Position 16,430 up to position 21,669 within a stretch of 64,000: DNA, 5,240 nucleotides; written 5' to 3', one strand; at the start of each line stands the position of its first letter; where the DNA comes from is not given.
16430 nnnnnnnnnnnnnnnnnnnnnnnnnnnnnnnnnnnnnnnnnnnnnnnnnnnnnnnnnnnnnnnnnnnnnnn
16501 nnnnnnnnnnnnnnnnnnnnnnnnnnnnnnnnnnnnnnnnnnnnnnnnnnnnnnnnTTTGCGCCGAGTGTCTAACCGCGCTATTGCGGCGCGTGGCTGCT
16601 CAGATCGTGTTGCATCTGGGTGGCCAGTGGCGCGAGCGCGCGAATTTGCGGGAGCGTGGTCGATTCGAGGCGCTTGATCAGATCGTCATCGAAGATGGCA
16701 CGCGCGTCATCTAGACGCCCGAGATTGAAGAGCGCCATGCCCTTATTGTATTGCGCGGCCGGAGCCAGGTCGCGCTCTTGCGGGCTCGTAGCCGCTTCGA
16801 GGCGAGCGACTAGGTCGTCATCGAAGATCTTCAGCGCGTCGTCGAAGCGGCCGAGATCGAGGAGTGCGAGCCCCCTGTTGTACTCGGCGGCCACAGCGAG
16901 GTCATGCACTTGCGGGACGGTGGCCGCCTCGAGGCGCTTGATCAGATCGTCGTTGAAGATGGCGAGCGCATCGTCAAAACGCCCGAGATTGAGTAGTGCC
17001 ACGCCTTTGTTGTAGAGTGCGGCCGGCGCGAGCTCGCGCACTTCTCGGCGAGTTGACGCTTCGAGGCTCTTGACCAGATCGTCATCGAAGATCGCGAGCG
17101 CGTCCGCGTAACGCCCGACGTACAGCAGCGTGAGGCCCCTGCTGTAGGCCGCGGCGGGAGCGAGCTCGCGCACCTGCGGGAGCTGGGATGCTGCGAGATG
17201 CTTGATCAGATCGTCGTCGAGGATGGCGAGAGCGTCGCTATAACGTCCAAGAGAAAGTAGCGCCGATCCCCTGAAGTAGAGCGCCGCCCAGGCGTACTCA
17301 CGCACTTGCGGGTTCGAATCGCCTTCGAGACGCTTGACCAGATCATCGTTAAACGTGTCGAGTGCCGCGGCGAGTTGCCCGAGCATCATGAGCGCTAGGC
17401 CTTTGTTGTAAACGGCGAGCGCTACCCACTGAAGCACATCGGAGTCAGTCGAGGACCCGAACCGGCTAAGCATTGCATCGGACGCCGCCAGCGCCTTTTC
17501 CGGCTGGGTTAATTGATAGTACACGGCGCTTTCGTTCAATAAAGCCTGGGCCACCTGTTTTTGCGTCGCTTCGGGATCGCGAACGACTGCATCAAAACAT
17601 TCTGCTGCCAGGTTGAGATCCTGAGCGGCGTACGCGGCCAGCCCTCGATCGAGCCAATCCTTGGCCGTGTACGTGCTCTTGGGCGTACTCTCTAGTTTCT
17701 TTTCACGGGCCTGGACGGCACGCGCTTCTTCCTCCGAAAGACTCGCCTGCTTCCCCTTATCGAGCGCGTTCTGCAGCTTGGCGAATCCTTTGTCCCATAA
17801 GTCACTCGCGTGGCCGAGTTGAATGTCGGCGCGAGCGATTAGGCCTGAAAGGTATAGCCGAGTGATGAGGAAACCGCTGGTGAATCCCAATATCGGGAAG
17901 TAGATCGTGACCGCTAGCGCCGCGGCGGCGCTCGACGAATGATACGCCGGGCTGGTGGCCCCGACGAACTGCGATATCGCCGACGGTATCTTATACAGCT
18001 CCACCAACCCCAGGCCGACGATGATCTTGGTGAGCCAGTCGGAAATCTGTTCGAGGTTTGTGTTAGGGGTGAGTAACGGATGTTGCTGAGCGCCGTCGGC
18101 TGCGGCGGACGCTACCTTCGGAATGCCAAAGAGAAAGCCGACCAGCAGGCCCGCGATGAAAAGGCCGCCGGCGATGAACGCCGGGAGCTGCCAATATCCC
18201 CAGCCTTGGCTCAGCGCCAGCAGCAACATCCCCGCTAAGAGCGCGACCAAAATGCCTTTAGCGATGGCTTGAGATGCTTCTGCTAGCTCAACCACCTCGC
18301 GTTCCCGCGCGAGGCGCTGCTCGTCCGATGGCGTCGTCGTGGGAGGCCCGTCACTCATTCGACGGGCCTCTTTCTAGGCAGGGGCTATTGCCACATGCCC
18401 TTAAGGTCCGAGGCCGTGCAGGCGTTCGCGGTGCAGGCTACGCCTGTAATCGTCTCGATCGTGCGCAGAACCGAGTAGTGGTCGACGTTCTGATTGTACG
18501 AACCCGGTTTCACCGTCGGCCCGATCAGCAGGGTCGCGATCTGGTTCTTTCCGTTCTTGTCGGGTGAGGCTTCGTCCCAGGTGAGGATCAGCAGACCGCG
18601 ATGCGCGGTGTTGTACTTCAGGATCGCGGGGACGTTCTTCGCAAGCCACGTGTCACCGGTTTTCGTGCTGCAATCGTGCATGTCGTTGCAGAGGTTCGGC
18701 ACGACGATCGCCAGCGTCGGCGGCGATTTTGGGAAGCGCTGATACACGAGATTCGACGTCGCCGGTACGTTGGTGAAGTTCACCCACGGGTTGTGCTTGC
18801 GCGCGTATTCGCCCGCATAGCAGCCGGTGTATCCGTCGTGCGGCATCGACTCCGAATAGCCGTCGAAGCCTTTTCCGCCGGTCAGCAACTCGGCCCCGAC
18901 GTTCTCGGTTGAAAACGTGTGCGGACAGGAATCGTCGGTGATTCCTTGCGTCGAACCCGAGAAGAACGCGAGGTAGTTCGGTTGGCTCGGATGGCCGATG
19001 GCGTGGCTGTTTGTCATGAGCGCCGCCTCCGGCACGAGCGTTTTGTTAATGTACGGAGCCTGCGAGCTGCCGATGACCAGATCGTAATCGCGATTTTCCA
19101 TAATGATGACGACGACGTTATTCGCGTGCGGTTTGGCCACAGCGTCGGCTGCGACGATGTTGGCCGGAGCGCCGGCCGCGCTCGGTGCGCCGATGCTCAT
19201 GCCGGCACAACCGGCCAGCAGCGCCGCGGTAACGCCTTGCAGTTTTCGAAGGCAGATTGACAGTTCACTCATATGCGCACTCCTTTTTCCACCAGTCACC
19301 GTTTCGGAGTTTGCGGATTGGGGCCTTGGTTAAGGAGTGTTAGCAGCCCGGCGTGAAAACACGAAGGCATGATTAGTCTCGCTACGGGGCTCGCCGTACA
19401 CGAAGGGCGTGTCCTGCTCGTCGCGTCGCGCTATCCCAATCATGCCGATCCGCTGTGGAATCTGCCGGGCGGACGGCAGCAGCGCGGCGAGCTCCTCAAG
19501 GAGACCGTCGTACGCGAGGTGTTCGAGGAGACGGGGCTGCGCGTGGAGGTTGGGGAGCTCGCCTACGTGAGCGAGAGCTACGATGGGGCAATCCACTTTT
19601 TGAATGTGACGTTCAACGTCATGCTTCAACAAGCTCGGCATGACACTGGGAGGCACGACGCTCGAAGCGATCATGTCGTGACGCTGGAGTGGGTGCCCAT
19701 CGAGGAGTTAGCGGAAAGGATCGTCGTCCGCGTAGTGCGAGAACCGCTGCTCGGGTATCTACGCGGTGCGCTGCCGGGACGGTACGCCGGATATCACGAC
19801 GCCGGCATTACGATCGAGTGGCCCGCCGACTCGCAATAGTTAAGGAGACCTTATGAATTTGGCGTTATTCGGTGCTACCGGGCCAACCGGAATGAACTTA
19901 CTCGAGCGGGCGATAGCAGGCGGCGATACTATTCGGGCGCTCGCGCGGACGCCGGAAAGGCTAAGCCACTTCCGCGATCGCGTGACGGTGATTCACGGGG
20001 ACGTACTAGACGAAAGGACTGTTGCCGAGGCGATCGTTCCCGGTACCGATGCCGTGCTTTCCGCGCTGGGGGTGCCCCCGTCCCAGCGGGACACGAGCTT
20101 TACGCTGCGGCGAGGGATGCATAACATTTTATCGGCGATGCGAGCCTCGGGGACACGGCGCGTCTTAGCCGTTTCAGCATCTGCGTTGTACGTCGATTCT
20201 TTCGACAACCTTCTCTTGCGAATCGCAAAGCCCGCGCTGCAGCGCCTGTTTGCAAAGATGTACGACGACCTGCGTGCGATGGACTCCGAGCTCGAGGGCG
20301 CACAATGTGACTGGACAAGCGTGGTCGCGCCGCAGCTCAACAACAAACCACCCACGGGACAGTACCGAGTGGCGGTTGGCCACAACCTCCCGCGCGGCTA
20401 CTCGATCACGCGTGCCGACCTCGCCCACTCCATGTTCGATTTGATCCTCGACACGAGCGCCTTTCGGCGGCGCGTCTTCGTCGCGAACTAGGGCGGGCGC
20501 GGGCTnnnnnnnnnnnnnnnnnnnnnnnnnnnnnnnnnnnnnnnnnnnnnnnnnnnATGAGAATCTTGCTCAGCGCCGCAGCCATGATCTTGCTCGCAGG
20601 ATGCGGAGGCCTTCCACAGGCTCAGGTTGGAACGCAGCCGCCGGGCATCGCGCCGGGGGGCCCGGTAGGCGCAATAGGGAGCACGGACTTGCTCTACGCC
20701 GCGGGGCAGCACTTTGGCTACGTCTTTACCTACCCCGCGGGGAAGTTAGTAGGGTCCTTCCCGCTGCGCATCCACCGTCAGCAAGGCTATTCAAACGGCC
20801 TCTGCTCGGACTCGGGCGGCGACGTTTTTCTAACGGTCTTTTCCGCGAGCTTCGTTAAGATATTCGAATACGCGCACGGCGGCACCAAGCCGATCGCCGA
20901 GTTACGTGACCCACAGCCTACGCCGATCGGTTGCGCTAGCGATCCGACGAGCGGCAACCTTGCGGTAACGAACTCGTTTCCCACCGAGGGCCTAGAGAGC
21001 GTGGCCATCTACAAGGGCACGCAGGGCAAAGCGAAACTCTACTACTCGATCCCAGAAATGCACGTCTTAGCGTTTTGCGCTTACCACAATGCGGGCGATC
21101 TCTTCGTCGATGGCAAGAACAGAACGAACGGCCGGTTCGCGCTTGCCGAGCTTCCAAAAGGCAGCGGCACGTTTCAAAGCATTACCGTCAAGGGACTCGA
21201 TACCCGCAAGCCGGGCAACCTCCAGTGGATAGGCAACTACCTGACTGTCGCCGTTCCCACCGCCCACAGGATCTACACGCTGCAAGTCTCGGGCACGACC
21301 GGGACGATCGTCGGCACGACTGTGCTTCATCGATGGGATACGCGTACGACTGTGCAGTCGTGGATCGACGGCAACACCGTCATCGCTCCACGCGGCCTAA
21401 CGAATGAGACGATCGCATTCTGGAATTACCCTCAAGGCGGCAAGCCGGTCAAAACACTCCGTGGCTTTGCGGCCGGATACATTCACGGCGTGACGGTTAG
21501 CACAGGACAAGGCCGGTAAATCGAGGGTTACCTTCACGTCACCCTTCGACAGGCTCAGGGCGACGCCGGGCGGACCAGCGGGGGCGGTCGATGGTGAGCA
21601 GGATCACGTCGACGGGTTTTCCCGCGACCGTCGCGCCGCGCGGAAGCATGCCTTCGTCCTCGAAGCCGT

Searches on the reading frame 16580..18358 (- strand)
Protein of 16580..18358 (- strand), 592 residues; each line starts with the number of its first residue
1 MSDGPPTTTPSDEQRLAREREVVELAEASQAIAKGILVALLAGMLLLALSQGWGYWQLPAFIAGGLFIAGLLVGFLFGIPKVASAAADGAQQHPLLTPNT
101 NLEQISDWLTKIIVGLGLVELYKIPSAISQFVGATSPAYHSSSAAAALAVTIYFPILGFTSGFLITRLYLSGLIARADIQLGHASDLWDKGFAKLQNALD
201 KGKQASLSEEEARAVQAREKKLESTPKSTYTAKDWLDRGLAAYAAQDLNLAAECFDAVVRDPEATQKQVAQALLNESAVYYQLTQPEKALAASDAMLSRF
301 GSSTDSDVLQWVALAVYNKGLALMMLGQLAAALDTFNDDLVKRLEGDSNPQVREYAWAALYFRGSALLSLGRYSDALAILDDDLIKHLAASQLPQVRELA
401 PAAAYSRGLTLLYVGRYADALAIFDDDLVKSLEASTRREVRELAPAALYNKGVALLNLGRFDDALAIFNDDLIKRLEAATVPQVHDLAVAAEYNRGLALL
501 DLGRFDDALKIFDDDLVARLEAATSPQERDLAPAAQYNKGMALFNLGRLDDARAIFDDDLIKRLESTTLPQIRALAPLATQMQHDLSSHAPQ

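Call 42: search_protein_families(library=ncbifam, proteins=[window:16580-18358:-], max_evalue=0.001)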
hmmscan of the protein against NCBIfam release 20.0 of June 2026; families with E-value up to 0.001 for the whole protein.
window:16580-18358:- (592 aa): 7 families
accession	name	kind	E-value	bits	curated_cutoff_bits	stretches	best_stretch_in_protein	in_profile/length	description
TIGR02795.1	tol_pal_ybgF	equivalog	5.4e-13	49.6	90.1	1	213-306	20-112/119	tol-pal system protein YbgF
NF040586.1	FxSxx_TPR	equivalog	2.1e-11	43.1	300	1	360-567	431-631/830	FxSxx-COOH system tetratricopeptide repeat protein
NF033756.1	gliding_GltC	equivalog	3.4e-07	29.4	450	0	231-460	116-333/622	adventurous gliding motility protein GltC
TIGR03302.1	OM_YfiO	subfamily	3.5e-07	29.9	81.4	1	220-313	22-113/239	outer membrane protein assembly factor BamD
NF047507.1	TPR_BatC_Lepto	exception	3.5e-05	23.4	175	0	273-338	61-121/214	TPR repeat-containing protein BatC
TIGR00756.2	PPR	repeat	0.00016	21.6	20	0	455-470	10-25/35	pentatricopeptide repeat protein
TIGR02552.1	LcrH_SycD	equivalog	0.00072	19.3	104.8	0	397-424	11-41/136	SycD/LcrH family type III secretion system chaperone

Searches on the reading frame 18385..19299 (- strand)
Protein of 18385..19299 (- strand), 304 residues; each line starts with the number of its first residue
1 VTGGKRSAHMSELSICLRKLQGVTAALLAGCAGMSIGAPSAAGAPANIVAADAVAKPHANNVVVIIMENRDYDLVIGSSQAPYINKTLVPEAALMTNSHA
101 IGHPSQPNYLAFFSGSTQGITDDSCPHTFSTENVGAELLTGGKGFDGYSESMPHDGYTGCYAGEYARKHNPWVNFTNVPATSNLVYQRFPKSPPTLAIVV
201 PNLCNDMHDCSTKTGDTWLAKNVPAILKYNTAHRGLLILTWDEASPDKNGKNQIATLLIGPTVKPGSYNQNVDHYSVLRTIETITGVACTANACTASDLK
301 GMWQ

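Call 26: search_protein_families(library=pfam, proteins=[window:18385-19299:-], max_evalue=0.01)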
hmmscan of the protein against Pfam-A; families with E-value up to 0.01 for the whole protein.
window:18385-19299:- (304 aa): 1 family
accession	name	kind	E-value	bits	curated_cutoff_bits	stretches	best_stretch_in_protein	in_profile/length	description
PF04185.19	Phosphoesterase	-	1.2e-30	107.3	23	1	84-287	109-355/356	Phosphoesterase family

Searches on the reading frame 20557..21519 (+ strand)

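Call 3: search_protein_families(library=pfam, proteins=[window:20557-21519:+], max_evalue=1)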
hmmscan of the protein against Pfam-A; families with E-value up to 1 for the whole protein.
window:20557-21519:+ (320 aa): 1 family
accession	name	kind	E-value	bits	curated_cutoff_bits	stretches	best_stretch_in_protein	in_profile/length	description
PF06460.18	CoV_Methyltr_2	-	0.044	13.4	27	1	227-266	54-93/299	Coronavirus 2'-O-methyltransferase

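Call 12: search_protein_families(library=ncbifam, proteins=[window:20557-21519:+], max_evalue=0.01)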
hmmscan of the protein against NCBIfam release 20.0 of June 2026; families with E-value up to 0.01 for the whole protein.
window:20557-21519:+ (320 aa): 0 families
